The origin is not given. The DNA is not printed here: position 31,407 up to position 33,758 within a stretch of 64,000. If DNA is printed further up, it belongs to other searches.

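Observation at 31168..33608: Translationally coupled Upf1-like SF1 helicase + YacP/Rae1-like NYN RNase embedded in an rRNA-methyltransferase operon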

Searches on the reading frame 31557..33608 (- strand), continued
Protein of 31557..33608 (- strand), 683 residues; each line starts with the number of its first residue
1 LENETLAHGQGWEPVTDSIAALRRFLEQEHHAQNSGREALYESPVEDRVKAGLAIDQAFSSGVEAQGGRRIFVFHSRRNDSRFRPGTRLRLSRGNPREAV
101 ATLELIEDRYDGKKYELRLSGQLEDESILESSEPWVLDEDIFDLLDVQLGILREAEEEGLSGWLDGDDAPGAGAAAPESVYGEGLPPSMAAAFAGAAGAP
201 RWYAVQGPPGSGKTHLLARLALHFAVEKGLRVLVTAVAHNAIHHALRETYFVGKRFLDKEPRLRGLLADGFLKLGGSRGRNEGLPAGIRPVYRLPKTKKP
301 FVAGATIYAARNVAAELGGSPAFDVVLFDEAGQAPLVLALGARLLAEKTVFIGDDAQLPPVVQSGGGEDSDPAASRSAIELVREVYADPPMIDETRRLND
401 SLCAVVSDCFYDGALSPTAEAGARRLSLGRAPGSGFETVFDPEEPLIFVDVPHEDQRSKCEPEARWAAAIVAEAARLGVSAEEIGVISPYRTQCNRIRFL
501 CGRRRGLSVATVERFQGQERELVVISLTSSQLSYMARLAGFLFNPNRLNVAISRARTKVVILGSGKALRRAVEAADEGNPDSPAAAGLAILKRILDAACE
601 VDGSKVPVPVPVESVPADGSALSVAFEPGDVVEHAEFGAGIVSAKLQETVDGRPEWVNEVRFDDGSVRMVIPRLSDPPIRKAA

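Call 24: find_encoding_contigs(protein=P0045, flank=10000, max_places=2)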
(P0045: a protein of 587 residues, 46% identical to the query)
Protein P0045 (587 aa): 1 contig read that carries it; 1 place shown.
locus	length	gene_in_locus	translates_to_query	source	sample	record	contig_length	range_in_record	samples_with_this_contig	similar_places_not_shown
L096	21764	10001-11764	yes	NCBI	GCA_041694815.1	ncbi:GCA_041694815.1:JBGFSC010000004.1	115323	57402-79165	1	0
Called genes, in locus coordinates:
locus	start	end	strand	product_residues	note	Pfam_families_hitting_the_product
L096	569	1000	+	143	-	PF00072:Response_reg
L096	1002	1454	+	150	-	PF00072:Response_reg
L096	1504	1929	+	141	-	-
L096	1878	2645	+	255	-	-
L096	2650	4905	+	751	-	PF05170:AsmA, PF05359:DUF748, PF13116:YhdP (weak)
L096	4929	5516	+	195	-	PF00156:Pribosyltran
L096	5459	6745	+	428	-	PF01306:LacY_symp (faint), PF07690:MFS_1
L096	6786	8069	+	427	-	PF00206:Lyase_1, PF10397:ADSL_C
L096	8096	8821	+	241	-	PF01887:SAM_HAT_N, PF20257:SAM_HAT_C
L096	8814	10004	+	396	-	PF17785:PUA_3, PF10672:Methyltrans_SAM, PF02475:TRM5-TYW2_MTfase (faint), PF03602:Cons_hypoth95 (weak), PF05175:MTS (weak), PF13847:Methyltransf_31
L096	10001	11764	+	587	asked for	PF13086:AAA_11 (weak), PF13604:AAA_30, PF13087:AAA_12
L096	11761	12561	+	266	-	PF00912:Transgly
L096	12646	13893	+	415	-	PF00082:Peptidase_S8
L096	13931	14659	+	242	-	PF04338:DUF481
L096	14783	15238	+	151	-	PF00383:dCMP_cyt_deam_1, PF14437:MafB19-deam, PF14439:Bd3614-deam (weak)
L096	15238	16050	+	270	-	PF02625:XdhC_CoxI, PF13478:XdhC_C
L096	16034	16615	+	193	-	PF12804:NTP_transf_3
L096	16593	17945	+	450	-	PF01979:Amidohydro_1, PF12890:DHOase (faint), PF07969:Amidohydro_3 (weak)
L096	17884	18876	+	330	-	PF03561:Allantoicase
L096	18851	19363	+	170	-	PF09349:OHCU_decarbox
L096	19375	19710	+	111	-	PF00576:Transthyretin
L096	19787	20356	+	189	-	PF00034:Cytochrom_C (weak), PF02433:FixO (faint), PF00034:Cytochrom_C, PF13442:Cytochrome_CBB3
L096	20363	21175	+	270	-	PF06181:Urate_ox_N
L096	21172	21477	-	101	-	PF04026:SpoVG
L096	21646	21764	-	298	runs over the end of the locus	PF07998:Peptidase_M54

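Call 37: find_encoding_contigs(protein=P0066, flank=8000, max_places=1)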
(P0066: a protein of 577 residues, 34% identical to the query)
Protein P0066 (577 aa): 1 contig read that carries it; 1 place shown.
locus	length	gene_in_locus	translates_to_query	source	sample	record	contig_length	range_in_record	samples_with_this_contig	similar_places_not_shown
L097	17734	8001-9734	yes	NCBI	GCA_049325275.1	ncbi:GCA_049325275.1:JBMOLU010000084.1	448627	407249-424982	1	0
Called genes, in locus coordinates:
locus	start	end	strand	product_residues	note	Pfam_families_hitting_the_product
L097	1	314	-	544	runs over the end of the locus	PF01839:FG-GAP, PF13517:FG-GAP_3 (faint), PF01839:FG-GAP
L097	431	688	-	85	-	-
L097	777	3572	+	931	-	PF13374:TPR_10 (faint), PF03704:BTAD, PF00515:TPR_1 (faint), PF07719:TPR_2 (faint), PF13191:AAA_16 (weak), PF00931:NB-ARC (weak), PF17874:TPR_MalT, PF13424:TPR_12, +2 more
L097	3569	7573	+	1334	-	PF00211:Guanylate_cyc (weak), PF13191:AAA_16, PF07719:TPR_2 (faint), PF13424:TPR_12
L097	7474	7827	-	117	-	PF01614:IclR_C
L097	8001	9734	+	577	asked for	PF13086:AAA_11, PF13245:AAA_19, PF13604:AAA_30, PF13086:AAA_11, PF13087:AAA_12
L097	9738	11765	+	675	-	PF04851:ResIII (faint), PF00580:UvrD-helicase, PF13245:AAA_19 (weak)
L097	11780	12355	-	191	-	PF00578:AhpC-TSA, PF08534:Redoxin, PF00255:GSHPx, PF00085:Thioredoxin (weak), PF13098:Thioredoxin_2, PF13905:Thioredoxin_8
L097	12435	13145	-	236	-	-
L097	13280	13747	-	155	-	-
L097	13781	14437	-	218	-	PF01209:Ubie_methyltran, PF13489:Methyltransf_23, PF05175:MTS (weak), PF13847:Methyltransf_31, PF08241:Methyltransf_11, PF08242:Methyltransf_12, PF13649:Methyltransf_25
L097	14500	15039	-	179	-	PF03551:PadR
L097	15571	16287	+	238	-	PF20599:DUF6796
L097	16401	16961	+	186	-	PF06966:DUF1295 (weak), PF04191:PEMT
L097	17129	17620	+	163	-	PF00210:Ferritin, PF02915:Rubrerythrin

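Call 43: predict_structure(alignment_id=A4)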
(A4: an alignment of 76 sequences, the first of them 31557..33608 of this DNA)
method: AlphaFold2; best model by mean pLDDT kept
length: 683 residues; sequences in the alignment: 76
mean_pLDDT: 91.3   pTM: 0.84
mean pLDDT of the five models: 91.3, 90.7, 90.2, 89.9, 89.3
residues with pLDDT >= 90: 529; 70-90: 114; 50-70: 25; < 50: 15
segments of 3 or more residues with pLDDT < 50: 1-6, 614-622
pLDDT, mean of each block of 10 residues (from residue 1): 47 92 92 88 93 95 90 95 89 96 93 94 93 95 89 96 93 82 96 96 96 98 98 95 96 97 96 75 87 90 96 83 96 96 97 95 71 87 96 97 98 97 97 95 98 96 97 96 96 93 89 90 98 91 94 98 97 91 90 98 86 48 77 96 92 84 95 89 82
secondary structure, 60 per line:
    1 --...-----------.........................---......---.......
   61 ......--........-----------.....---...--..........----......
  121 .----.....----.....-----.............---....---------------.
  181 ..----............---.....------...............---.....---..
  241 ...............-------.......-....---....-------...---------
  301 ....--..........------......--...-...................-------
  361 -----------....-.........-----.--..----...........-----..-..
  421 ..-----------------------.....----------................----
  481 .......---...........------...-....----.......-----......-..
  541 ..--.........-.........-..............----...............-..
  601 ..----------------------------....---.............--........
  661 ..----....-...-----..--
elements in order: H17-41 H45-50 E54-66 E69-76 E88-92 E101-110 E115-121 H126-130 E135-139 H145-157 H161-164 H187-198 E202-206 H213-227 E231-235 H239-255 H263-269 E271-274 H278-281 E289-291 E301-304 H307-316 E323-328 H336-345 E346-353 H372-375 H378-385 H400-410 H419-422 E446-450 H461-476 E484-487 H491-501 E508-510 H512-515 E520-526 H532-537 H539-542 H545-553 E555-563 H565-578 H583-597 E599-602 E631-634 E638-650 E653-662 E667-670

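Call 47: fold_search(model_id=the predicted structure, library=pdb)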
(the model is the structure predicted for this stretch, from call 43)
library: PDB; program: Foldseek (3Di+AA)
matches with E <= 10: 1732; with E <= 0.001: 468
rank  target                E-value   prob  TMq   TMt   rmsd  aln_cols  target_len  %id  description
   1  5eaw_A                1.1e-31  1.00  0.67  0.45   5.3       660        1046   20  Crystal structure of Dna2 nuclease-helicase (released 2015-11-18)
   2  5ean_A                1.4e-31  1.00  0.67  0.45   5.1       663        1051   19  Crystal structure of Dna2 in complex with a 5' overhang DNA (released 2015-11-18)
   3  4b3g_B                1.7e-31  1.00  0.66  0.73   4.7       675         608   21  crystal structure of Ighmbp2 helicase in complex with RNA (released 2012-09-26)
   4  4b3g_A                8.3e-31  1.00  0.68  0.75   4.7       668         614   20  crystal structure of Ighmbp2 helicase in complex with RNA (released 2012-09-26)
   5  4b3f                  8.8e-31  1.00  0.68  0.73   5.6       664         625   21  crystal structure of Ighmbp2 helicase (released 2012-09-26)
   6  5eax_A                6.2e-29  1.00  0.66  0.45   5.2       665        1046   19  Crystal structure of Dna2 in complex with an ssDNA (released 2015-11-18)
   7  2gk6_A                5.0e-28  1.00  0.56  0.63   8.0       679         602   19  Structural and Functional insights into the human Upf1 helicase core (released 2007-01-09)
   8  2xzo_A                2.5e-27  1.00  0.53  0.58   7.2       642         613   18  Upf1 helicase - RNA complex (released 2011-03-30)
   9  2gjk                  3.0e-27  1.00  0.56  0.62   6.8       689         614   19  Structural and functional insights into the human Upf1 helicase core (released 2007-01-09)
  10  8rd3_A                1.4e-26  1.00  0.61  0.66   6.2       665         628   18  Crystal structure of Saccharomyces cerevisiae Nmd4 protein bound to Upf1 helicase domain (released 2024-08-14)
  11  2xzl_A                1.7e-26  1.00  0.57  0.52   7.5       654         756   20  Upf1-RNA complex (released 2011-03-30)
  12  8ftm_B                2.4e-26  1.00  0.56  0.53  10.6       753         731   17  Setx-ssRNA-ADP-SO4 complex (released 2023-10-25)
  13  2gk7                  2.8e-26  1.00  0.55  0.62   7.4       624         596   20  Structural and Functional insights into the human Upf1 helicase core (released 2007-01-09)
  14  8ftm_A                4.2e-26  1.00  0.55  0.53  10.9       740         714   17  Setx-ssRNA-ADP-SO4 complex (released 2023-10-25)
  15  2wjy                  4.9e-26  1.00  0.55  0.49   7.6       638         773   20  Crystal structure of the complex between human nonsense mediated decay factors UPF1 and UPF2 Orthorhombic form (released 2009-07-07)
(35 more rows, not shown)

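Call 50: find_encoding_contigs(protein=P0041, flank=6000, max_places=1)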
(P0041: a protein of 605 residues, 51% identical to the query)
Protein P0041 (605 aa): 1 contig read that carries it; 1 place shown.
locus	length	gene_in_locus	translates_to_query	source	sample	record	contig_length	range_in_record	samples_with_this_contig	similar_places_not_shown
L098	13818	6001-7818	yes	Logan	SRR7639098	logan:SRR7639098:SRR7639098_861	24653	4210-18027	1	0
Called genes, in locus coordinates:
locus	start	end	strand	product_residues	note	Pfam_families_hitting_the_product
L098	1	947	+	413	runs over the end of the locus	PF07690:MFS_1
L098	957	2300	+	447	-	PF00206:Lyase_1, PF10397:ADSL_C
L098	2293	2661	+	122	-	-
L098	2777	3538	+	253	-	PF01887:SAM_HAT_N, PF20257:SAM_HAT_C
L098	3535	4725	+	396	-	PF17785:PUA_3, PF08241:Methyltransf_11 (faint), PF10672:Methyltrans_SAM, PF03602:Cons_hypoth95 (weak), PF05175:MTS (weak), PF06325:PrmA (weak), PF13847:Methyltransf_31, PF13649:Methyltransf_25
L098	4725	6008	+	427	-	PF12705:PDDEXK_1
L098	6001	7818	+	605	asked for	PF13086:AAA_11 (weak), PF13604:AAA_30, PF13087:AAA_12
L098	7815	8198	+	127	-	PF05991:NYN_YacP (weak)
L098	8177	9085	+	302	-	PF00912:Transgly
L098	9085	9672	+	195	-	-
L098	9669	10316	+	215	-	PF01966:HD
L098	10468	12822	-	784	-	-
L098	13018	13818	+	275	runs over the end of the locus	-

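Call 51: find_encoding_contigs(protein=P0030, flank=6000, max_places=1)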
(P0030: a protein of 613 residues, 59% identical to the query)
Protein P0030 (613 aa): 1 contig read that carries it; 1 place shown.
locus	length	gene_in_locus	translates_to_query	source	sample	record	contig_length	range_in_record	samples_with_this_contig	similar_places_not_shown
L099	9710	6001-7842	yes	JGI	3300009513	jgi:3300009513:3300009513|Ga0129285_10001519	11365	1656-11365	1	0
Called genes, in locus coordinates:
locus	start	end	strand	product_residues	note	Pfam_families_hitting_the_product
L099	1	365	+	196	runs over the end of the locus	-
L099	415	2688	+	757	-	PF05170:AsmA, PF05359:DUF748, PF13116:YhdP (faint)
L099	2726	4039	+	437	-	PF00206:Lyase_1, PF10397:ADSL_C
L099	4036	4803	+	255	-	PF01887:SAM_HAT_N, PF20257:SAM_HAT_C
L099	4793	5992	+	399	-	PF17785:PUA_3, PF10672:Methyltrans_SAM, PF02475:TRM5-TYW2_MTfase (weak), PF03602:Cons_hypoth95 (weak), PF05175:MTS (weak), PF06325:PrmA, PF09445:Methyltransf_15 (weak), PF13847:Methyltransf_31, +1 more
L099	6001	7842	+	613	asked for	PF13086:AAA_11 (weak), PF13604:AAA_30 (faint), PF01443:Viral_helicase1 (faint), PF13087:AAA_12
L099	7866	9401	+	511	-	-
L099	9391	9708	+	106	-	?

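Call 52: find_encoding_contigs(protein=P0036, flank=6000, max_places=1)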
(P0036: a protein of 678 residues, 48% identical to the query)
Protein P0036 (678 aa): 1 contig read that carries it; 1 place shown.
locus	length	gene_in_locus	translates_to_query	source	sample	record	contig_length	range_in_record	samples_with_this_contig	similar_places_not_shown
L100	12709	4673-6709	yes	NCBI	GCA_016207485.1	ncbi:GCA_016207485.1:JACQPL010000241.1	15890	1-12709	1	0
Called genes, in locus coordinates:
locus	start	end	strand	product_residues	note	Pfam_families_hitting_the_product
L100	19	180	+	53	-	-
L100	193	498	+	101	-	PF10397:ADSL_C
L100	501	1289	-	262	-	PF00230:MIP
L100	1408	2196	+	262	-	PF01887:SAM_HAT_N, PF20257:SAM_HAT_C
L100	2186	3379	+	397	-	PF17785:PUA_3, PF10672:Methyltrans_SAM, PF03602:Cons_hypoth95, PF05175:MTS (weak), PF06325:PrmA (weak), PF13847:Methyltransf_31, PF13649:Methyltransf_25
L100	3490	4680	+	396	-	PF12705:PDDEXK_1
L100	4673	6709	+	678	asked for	PF13086:AAA_11, PF13604:AAA_30, PF13087:AAA_12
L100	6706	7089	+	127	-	-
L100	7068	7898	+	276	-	PF00912:Transgly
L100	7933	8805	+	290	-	PF00483:NTP_transferase, PF12804:NTP_transf_3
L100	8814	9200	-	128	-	PF07238:PilZ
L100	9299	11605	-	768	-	PF02128:Peptidase_M36 (faint)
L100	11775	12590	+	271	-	-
